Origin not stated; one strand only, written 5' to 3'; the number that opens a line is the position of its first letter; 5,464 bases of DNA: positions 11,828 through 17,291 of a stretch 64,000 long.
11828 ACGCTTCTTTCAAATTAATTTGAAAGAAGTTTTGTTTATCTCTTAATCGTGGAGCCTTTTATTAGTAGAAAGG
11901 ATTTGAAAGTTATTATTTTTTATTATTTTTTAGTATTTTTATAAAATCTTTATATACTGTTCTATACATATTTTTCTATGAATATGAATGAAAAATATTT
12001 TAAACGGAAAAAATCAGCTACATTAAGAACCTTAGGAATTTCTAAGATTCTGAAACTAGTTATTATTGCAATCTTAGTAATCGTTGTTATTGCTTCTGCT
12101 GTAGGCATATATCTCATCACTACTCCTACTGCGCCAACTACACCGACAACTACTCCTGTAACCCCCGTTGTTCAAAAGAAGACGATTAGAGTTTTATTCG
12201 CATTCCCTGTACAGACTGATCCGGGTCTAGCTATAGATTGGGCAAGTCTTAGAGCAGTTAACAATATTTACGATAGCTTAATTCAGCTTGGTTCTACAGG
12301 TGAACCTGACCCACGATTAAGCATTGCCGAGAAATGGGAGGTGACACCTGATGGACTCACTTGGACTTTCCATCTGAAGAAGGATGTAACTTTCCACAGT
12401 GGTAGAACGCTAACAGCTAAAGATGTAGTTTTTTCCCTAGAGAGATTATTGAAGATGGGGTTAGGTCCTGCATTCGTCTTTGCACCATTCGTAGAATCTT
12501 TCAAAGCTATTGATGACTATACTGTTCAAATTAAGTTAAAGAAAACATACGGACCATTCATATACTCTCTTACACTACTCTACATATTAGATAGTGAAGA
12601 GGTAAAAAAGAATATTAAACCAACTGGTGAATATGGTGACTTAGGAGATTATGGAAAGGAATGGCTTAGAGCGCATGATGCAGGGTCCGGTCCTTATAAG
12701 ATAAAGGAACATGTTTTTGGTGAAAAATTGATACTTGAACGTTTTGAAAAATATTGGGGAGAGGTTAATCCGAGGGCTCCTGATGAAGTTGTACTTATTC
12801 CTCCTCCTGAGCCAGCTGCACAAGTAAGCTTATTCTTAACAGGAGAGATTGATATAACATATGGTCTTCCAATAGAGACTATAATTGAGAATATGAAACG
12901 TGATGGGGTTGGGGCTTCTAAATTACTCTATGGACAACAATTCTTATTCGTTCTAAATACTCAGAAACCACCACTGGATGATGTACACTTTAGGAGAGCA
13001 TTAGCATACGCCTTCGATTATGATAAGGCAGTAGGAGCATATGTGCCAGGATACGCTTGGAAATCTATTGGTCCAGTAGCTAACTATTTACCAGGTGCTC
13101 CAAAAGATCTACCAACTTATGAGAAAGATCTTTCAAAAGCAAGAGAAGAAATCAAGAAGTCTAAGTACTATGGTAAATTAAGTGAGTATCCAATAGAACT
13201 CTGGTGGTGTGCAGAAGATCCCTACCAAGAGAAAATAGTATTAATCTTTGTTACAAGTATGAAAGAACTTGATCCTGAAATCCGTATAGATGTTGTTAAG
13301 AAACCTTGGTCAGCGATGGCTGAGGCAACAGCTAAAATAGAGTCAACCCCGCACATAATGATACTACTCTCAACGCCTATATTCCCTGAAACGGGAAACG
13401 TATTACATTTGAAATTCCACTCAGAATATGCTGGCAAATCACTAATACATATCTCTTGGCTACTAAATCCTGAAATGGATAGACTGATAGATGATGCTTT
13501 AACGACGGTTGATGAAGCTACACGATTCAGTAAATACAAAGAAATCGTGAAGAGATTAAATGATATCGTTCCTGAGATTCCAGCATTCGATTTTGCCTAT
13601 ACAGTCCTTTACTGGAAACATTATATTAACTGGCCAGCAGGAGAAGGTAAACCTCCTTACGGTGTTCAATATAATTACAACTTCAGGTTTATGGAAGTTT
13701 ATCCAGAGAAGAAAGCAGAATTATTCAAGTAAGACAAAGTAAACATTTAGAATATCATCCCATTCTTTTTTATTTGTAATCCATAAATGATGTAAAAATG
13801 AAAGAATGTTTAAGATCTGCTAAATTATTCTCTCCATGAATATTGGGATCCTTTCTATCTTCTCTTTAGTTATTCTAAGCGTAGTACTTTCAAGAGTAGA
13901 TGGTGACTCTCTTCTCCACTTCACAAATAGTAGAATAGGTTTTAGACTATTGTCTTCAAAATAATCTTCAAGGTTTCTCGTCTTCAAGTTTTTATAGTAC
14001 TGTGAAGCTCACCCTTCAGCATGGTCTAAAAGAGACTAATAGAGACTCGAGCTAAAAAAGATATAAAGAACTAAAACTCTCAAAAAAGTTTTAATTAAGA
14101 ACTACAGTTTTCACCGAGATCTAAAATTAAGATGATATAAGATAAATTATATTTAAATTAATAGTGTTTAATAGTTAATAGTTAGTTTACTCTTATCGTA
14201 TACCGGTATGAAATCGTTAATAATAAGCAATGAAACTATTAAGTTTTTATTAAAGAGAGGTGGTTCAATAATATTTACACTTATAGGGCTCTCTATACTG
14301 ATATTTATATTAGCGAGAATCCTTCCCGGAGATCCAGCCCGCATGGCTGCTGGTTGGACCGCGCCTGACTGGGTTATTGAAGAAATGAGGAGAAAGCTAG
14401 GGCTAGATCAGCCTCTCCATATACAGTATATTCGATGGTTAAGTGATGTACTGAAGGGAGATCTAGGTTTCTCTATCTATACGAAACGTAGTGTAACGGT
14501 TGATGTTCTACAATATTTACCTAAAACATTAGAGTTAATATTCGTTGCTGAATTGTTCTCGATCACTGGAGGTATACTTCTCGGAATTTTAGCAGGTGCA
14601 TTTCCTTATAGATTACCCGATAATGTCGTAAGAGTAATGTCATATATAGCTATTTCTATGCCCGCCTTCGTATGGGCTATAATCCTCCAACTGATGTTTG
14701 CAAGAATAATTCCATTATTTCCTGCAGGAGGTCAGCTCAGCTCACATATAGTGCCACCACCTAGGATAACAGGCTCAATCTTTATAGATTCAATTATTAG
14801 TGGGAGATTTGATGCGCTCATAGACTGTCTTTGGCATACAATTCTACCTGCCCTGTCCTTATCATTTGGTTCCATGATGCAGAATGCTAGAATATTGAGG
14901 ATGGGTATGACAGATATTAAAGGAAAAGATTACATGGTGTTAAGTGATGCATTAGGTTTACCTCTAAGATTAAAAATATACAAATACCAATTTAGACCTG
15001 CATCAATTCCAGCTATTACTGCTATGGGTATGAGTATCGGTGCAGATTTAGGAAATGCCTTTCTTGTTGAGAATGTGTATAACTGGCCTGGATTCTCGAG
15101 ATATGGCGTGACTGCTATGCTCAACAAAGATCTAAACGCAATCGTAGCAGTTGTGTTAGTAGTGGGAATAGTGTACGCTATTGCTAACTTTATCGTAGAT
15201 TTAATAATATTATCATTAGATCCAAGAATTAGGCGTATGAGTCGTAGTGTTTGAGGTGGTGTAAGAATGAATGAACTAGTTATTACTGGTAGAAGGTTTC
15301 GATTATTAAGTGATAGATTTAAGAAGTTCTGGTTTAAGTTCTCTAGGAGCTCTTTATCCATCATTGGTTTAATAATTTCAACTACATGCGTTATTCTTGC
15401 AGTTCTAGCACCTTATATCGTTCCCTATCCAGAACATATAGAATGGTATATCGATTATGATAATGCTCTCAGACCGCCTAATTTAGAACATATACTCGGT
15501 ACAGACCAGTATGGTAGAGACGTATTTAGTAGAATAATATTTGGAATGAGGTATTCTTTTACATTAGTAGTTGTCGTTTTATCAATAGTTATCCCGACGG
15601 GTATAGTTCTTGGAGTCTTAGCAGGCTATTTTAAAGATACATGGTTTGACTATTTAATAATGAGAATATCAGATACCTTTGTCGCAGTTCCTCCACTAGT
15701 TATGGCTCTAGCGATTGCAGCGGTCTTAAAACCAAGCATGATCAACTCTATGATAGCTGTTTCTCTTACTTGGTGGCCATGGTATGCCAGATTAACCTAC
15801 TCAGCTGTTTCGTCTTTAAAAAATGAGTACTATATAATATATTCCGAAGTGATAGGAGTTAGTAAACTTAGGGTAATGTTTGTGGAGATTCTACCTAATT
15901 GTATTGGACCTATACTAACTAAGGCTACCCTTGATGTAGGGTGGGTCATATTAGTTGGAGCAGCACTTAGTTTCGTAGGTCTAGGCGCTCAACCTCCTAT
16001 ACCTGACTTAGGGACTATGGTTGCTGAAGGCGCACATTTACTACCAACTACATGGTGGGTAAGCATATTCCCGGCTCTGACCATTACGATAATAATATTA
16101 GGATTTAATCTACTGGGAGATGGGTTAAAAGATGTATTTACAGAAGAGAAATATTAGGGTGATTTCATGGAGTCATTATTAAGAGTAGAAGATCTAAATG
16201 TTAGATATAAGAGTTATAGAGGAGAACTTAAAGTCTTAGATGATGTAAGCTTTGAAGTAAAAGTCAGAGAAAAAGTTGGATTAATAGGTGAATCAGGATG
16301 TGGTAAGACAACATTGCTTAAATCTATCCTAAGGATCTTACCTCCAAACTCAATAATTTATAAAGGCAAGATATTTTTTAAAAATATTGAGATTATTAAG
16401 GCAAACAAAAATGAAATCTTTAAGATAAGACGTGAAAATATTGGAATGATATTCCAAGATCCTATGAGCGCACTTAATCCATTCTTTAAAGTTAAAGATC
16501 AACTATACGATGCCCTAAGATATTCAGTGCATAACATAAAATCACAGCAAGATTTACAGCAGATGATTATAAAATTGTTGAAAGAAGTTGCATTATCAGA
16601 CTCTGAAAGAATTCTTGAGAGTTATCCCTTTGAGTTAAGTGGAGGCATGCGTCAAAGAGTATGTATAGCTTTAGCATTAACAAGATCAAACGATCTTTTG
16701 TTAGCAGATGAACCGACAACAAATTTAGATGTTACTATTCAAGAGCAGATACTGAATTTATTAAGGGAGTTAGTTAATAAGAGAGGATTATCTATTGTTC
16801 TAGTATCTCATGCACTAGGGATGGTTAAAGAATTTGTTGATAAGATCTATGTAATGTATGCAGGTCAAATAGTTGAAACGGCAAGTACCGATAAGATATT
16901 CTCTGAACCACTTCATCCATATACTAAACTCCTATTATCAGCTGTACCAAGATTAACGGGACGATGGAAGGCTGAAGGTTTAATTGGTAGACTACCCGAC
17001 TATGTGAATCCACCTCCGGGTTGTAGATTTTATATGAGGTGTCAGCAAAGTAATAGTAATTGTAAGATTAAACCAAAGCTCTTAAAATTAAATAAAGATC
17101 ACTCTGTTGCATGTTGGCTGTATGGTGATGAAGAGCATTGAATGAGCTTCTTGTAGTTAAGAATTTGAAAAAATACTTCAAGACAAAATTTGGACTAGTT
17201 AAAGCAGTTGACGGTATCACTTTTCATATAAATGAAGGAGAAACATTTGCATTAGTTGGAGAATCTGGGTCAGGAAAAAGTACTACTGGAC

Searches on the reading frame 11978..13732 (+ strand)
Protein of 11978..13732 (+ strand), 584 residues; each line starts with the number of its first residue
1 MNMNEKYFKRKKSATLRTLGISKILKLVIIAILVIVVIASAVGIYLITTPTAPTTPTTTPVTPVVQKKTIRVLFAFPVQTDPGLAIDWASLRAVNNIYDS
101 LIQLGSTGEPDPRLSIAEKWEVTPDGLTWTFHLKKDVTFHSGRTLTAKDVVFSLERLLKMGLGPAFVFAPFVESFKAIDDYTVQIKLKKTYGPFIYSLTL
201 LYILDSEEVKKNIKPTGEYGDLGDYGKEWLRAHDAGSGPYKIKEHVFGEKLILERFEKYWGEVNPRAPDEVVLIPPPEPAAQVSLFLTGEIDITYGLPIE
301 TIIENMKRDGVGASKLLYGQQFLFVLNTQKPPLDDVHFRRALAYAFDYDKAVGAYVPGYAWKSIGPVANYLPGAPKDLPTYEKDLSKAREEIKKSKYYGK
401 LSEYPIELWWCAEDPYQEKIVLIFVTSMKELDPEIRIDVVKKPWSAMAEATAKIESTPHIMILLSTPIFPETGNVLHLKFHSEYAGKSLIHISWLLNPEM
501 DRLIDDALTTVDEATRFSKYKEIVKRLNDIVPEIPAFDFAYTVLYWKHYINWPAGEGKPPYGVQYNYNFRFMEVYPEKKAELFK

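Call 3: search_protein_families(library=pfam, proteins=[window:11978-13732:+])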
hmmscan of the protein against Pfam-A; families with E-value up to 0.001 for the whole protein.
window:11978-13732:+ (584 aa): 1 family
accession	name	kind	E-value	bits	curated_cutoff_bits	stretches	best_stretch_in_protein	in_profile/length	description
PF00496.27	SBP_bac_5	-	3e-68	231.1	32.4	1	115-482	5-363/368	Bacterial extracellular solute-binding proteins, family 5 Middle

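Call 4: search_protein_families(library=ncbifam, proteins=[window:11978-13732:+])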
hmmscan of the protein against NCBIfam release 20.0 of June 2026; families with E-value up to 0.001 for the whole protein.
window:11978-13732:+ (584 aa): 11 families
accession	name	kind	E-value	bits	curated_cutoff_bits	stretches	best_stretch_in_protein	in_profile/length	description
TIGR02294.1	nickel_nikA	equivalog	1.4e-32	112.9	393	1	91-531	29-465/501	nickel ABC transporter substrate-binding protein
NF045468.1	Opp5A_nikA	equivalog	1.2e-29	103.2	600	1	66-399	16-320/488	nickel ABC transporter substrate-binding protein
NF011684.0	PRK15104.1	equivalog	1.8e-25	89.6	947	2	175-544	162-516/543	oligopeptide ABC transporter substrate-binding protein OppA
NF011689.0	PRK15109.1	equivalog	1.9e-24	86.3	560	1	79-535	51-506/547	ABC transporter substrate-binding protein SapA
NF011942.0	PRK15413.1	equivalog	7.3e-24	84.3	594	1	81-533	42-477/512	glutathione ABC transporter substrate-binding protein GsiB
NF045467.1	Opp4A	equivalog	1.2e-21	76.6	650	2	173-397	154-380/556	oligopeptide ABC transporter substrate-binding protein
NF043070.1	DppA_dipep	equivalog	1.9e-21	76.2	1005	1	95-529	58-496/535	dipeptide ABC transporter periplasmic-binding protein DppA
NF047575.1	opine_bind_CntA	exception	6.7e-21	74.4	800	1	90-263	58-219/535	staphylopine-dependent metal ABC transporter substrate-binding lipoprotein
NF010149.0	PRK13626.1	equivalog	2.7e-10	39.6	476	1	67-261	119-291/552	HTH-type transcriptional regulator SgrR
NF007287.0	PRK09755.1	equivalog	2.3e-08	33.3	1098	1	35-158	9-122/535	ABC transporter substrate-binding protein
TIGR04028.1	SBP_KPN_01854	hypoth_equivalog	1.7e-07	30.2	468.5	1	94-353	27-287/509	TIGR04028 family ABC transporter substrate-binding protein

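Call 54: search_solved_structures(query=window:11978-13732:+, max_evalue=1e-10)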
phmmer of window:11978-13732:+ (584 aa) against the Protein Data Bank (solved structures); distinct sequences matched with E-value up to 1e-10: 58.
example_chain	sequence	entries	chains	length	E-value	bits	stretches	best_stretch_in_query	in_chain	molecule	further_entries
5u4o_A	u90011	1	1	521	1.4e-30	109.5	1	94-525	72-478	ABC transporter substrate-binding protein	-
6ofq_A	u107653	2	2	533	1.6e-29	106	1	50-398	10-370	Heme-binding protein A / AI-2 binding protein A | Heme-binding protein A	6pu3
8upi_A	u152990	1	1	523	6.2e-26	94.2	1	72-392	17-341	Peptide ABC transporter substrate-binding protein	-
5za4_A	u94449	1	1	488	3.2e-23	85.2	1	68-390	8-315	Putative ABC transporter periplasmic binding protein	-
5z99_A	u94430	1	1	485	3.4e-23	85.1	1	69-390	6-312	Putative ABC transporter periplasmic binding protein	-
5yyb_A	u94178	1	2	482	4.2e-23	84.8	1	69-390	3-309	Putative ABC transporter periplasmic binding protein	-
6dqq_A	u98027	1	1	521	4.4e-23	84.7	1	97-439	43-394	Periplasmic oligopeptide-binding protein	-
9rd1_A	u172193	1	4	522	4.5e-23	84.7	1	96-566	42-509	Periplasmic oligopeptide-binding protein OppA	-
3tcf_A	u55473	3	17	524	5.1e-23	84.5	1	95-566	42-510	Periplasmic oligopeptide-binding protein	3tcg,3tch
8z1z_F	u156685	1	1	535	5.6e-23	84.4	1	97-532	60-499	Dipeptide-binding protein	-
6dqr_A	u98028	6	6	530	6.9e-23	84.1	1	97-439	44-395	Periplasmic oligopeptide-binding protein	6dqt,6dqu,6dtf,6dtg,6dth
3m8u_A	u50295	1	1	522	1.1e-22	83.5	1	70-535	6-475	Heme-binding protein A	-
1b05_A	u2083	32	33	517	1.4e-22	83.1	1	96-540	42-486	PERIPLASMIC OLIGOPEPTIDE-BINDING PROTEIN | PROTEIN (OLIGO-PEPTIDE BINDING PROTEIN) | PERIPLASMIC OLIGO-PEPTIDE BINDING PROTEIN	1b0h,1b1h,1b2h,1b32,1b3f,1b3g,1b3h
1dpe_A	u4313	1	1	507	2.7e-22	82.2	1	97-533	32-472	DIPEPTIDE-BINDING PROTEIN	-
8z1y_F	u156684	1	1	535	5.7e-22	81.1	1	97-532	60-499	Dipeptide-binding protein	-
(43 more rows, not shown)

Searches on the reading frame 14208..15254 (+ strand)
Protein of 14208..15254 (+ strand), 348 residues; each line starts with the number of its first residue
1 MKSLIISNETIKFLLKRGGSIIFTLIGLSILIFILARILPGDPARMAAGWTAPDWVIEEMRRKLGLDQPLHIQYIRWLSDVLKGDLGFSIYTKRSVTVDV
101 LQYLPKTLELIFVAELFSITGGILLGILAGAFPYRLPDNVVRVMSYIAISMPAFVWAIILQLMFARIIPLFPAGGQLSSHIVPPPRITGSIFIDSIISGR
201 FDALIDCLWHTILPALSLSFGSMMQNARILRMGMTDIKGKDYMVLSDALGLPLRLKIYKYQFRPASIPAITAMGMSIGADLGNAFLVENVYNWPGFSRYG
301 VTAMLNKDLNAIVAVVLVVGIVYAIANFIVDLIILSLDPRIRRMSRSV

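Call 3: search_protein_families(library=pfam, proteins=[window:14208-15254:+])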
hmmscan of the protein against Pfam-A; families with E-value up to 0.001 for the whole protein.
window:14208-15254:+ (348 aa): 2 families
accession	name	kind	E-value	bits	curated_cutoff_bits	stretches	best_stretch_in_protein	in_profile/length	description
PF00528.27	BPD_transp_1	-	1.2e-29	103.8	26.4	1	122-343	1-184/184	Binding-protein-dependent transport system inner membrane component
PF19300.4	BPD_transp_1_N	-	9.5e-14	52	23.8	1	11-85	2-76/114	Binding-prot-dependent transport system membrane comp, N-term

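Call 4: search_protein_families(library=ncbifam, proteins=[window:14208-15254:+])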
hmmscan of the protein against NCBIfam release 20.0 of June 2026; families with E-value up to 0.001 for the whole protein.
window:14208-15254:+ (348 aa): 12 families
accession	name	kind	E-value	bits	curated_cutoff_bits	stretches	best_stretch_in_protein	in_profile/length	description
TIGR02789.1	nickel_nikB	equivalog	1.3e-64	218.5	447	2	209-344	174-309/314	nickel ABC transporter permease subunit NikB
NF007677.0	PRK10352.1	equivalog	3.5e-64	216.9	433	2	208-345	173-310/314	nickel ABC transporter permease subunit NikB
NF045470.1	Opp2B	equivalog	2e-62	211.1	350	1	20-342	4-300/300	nickel ABC transporter permease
NF045469.1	Opp1B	equivalog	3.9e-59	200.7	380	2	12-182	3-178/307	nickel/cobalt ABC transporter permease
NF045472.1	Opp4B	equivalog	2e-56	191.6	450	1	11-342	2-319/319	oligopeptide ABC transporter permease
NF011661.0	PRK15081.1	equivalog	1.5e-52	179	463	2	11-178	2-169/306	glutathione ABC transporter permease GsiC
NF008161.0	PRK10914.1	equivalog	5.4e-50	170.4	590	1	11-343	2-337/339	dipeptide ABC transporter permease DppB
NF045471.1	Opp3B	equivalog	2.6e-43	148.6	480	2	11-175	2-165/308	oligopeptide ABC transporter permease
NF007008.0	PRK09471.1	equivalog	1.2e-36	126.7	388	2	11-176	2-166/306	oligopeptide ABC transporter permease OppB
NF011690.0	PRK15110.1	equivalog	3.2e-33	115.5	432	1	72-333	42-305/321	putrescine export ABC transporter permease SapB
NF011712.0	PRK15133.1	subfamily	1.8e-19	69.9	445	1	55-342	84-360/364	microcin C ABC transporter permease YejB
NF043081.1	MMSYN1_0165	equivalog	2e-14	53.4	350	2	209-342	251-385/388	oligopeptide ABC transporter permease OppB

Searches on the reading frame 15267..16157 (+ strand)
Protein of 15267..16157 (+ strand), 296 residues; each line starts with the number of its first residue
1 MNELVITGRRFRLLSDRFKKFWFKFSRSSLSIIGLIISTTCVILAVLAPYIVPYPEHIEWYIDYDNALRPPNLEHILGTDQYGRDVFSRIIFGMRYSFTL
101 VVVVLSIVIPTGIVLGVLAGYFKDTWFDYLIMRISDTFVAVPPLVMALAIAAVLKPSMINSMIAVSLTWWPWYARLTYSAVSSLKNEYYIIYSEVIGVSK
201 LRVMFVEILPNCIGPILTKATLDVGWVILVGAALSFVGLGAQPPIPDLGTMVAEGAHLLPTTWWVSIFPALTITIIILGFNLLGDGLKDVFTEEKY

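Call 3: search_protein_families(library=pfam, proteins=[window:15267-16157:+])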
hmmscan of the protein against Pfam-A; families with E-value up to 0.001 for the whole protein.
window:15267-16157:+ (296 aa): 2 families
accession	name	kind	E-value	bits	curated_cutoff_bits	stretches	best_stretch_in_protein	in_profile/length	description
PF00528.27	BPD_transp_1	-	6.3e-28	98.2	26.4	1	112-291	1-178/184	Binding-protein-dependent transport system inner membrane component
PF12911.12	OppC_N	-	1.1e-07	32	23.9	1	18-71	3-53/53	N-terminal TM domain of oligopeptide transport permease C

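Call 4: search_protein_families(library=ncbifam, proteins=[window:15267-16157:+])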
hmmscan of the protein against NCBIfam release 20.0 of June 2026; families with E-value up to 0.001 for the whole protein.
window:15267-16157:+ (296 aa): 23 families
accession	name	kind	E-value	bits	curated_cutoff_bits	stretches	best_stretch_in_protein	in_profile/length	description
NF045474.1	Opp2C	equivalog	1e-77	260.9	300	1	63-291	8-235/236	nickel transporter permease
NF008160.0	PRK10913.1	equivalog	9e-69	232.2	483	1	18-291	19-294/300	dipeptide ABC transporter permease DppC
NF045476.1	Opp4C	equivalog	1.3e-67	228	350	1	19-291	4-275/278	oligopeptide ABC transporter permease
TIGR02790.1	nickel_nikC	equivalog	2.9e-67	227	358.45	1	33-291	3-257/258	nickel ABC transporter permease subunit NikC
NF045473.1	Opp1C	equivalog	6.5e-67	225.8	350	1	27-291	3-263/267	nickel/cobalt ABC transporter permease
NF011662.0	PRK15082.1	equivalog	9.6e-66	222.2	484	1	17-291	25-296/303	glutathione ABC transporter permease GsiD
NF007376.0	PRK09881.1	equivalog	2.4e-64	217.2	434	1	19-291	21-289/298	D,D-dipeptide ABC transporter permease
NF007738.0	PRK10417.1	equivalog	8e-62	209.2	335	1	29-290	9-266/277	nickel ABC transporter permease subunit NikC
NF047573.1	opine_perm_CntC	exception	1.8e-48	165.2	440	1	27-288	7-264/271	staphylopine uptake ABC transporter permease subunit CntC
NF045475.1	Opp3C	equivalog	1.3e-44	152.7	450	1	74-291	107-323/328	oligopeptide ABC transporter permease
NF011691.0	PRK15111.1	equivalog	4.4e-41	141.4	379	1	16-290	14-290/296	putrescine export ABC transporter permease SapC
NF011935.0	PRK15406.1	equivalog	1.2e-33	117.1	433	1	25-291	33-297/302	oligopeptide ABC transporter permease OppC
NF043080.1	MMSYN1_0166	equivalog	9.3e-33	113.4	370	1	19-289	28-299/307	oligopeptide ABC transporter permease OppC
NF011596.0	PRK15021.1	subfamily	2.9e-18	66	439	1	69-295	115-339/341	microcin C ABC transporter permease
NF045470.1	Opp2B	equivalog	1.2e-09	37.9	350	1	82-228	79-239/300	nickel ABC transporter permease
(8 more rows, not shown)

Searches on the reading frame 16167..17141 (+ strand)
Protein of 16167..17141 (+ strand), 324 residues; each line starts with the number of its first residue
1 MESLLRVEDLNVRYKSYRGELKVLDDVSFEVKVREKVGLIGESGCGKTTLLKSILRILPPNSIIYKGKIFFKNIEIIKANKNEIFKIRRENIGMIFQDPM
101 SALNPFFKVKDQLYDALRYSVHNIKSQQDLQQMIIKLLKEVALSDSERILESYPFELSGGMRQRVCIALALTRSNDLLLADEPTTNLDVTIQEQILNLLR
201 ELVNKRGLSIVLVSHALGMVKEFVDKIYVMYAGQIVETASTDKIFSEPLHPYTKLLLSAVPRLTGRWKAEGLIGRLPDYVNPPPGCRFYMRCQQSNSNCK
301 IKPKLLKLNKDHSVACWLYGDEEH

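Call 3: search_protein_families(library=pfam, proteins=[window:16167-17141:+])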
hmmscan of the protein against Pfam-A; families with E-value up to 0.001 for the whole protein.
window:16167-17141:+ (324 aa): 8 families
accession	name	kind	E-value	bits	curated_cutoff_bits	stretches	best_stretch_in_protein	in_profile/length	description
PF00005.33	ABC_tran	-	1.3e-30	107.2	25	1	24-185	1-137/137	ABC transporter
PF08352.17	oligo_HPY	-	1.1e-19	71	27.1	1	236-299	1-65/65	Oligopeptide/dipeptide transporter, C-terminal region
PF13304.12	AAA_21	-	3.5e-09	37.6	27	1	83-215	139-298/304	AAA domain, putative AbiEii toxin, Type IV TA system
PF13401.12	AAA_22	-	1.2e-07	32.6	27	1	39-213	10-121/130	AAA domain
PF02463.25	SMC_N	-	9.2e-06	25.7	40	1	36-232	26-213/220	RecF/RecN/SMC N terminal domain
PF13175.12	AAA_15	-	0.00014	22.1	32.1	0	29-110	17-92/374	AAA ATPase domain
PF13555.12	AAA_29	-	0.00058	20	27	0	25-62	13-50/61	P-loop containing region of AAA domain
PF05621.17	TniB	-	0.00072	19.5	22.4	0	176-213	121-160/189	Bacterial TniB protein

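Call 4: search_protein_families(library=ncbifam, proteins=[window:16167-17141:+])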
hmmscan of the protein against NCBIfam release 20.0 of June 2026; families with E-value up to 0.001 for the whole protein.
window:16167-17141:+ (324 aa): 190 families (the best 25 are shown)
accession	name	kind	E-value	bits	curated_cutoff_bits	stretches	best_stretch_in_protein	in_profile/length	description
NF007010.1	PRK09473.1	subfamily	1.2e-82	277.2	575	1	4-319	1-314/318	oligopeptide ABC transporter ATP-binding protein OppD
NF008453.0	PRK11308.1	subfamily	3.4e-73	246.8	408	1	4-319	12-326/334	dipeptide ABC transporter ATP-binding protein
NF008246.0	PRK11022.1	equivalog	1.8e-72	244.2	541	1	3-319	2-317/326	dipeptide ABC transporter ATP-binding protein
TIGR02770.1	nickel_nikD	equivalog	3.4e-71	239.3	318.7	1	24-259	2-228/230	nickel import ATP-binding protein NikD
NF043079.1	MMSYN1_0167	equivalog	6.3e-71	239.8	740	2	80-319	296-535/561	oligopeptide ABC transporter ATP-binding protein OppD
NF011659.0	PRK15079.1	equivalog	1.1e-68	231.4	540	1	18-317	34-329/334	murein tripeptide/oligopeptide ABC transporter ATP binding protein OppF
NF011713.0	PRK15134.1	equivalog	5.3e-68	229.9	834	1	2-261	3-261/529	microcin C ABC transporter ATP-binding protein YejF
NF043071.1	DppF_dipep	equivalog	9.9e-66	222.4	660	1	20-318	35-326/331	dipeptide ABC transporter ATP-binding subunit DppF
NF047576.1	opine_ATP_CntF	equivalog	3.9e-65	219.7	385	1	4-268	2-261/264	staphylopine uptake ABC transporter ATP-binding protein CntF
NF047578.1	opine_ATP_CntD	equivalog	7.8e-65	218.8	380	1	4-268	2-261/266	staphylopine uptake ABC transporter ATP-binding protein CntD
NF007613.0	PRK10261.1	equivalog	3.5e-63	214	1077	1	3-268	11-279/623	glutathione ABC transporter ATP-binding protein GsiA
NF011674.0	PRK15093.1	equivalog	9.4e-62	209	627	1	4-318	3-323/330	putrescine export ABC transporter ATP-binding protein SapD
NF043078.1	MMSYN1_0168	equivalog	2.8e-55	188.1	800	2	120-261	459-598/649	oligopeptide ABC transporter ATP-binding protein OppF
TIGR02769.1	nickel_nikE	equivalog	2.5e-50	171.4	332.55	1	3-260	1-253/265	nickel import ATP-binding protein NikE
TIGR00972.1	3a0107s01c2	equivalog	2e-48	164.9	343.2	1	8-257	5-243/248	phosphate ABC transporter ATP-binding protein PstB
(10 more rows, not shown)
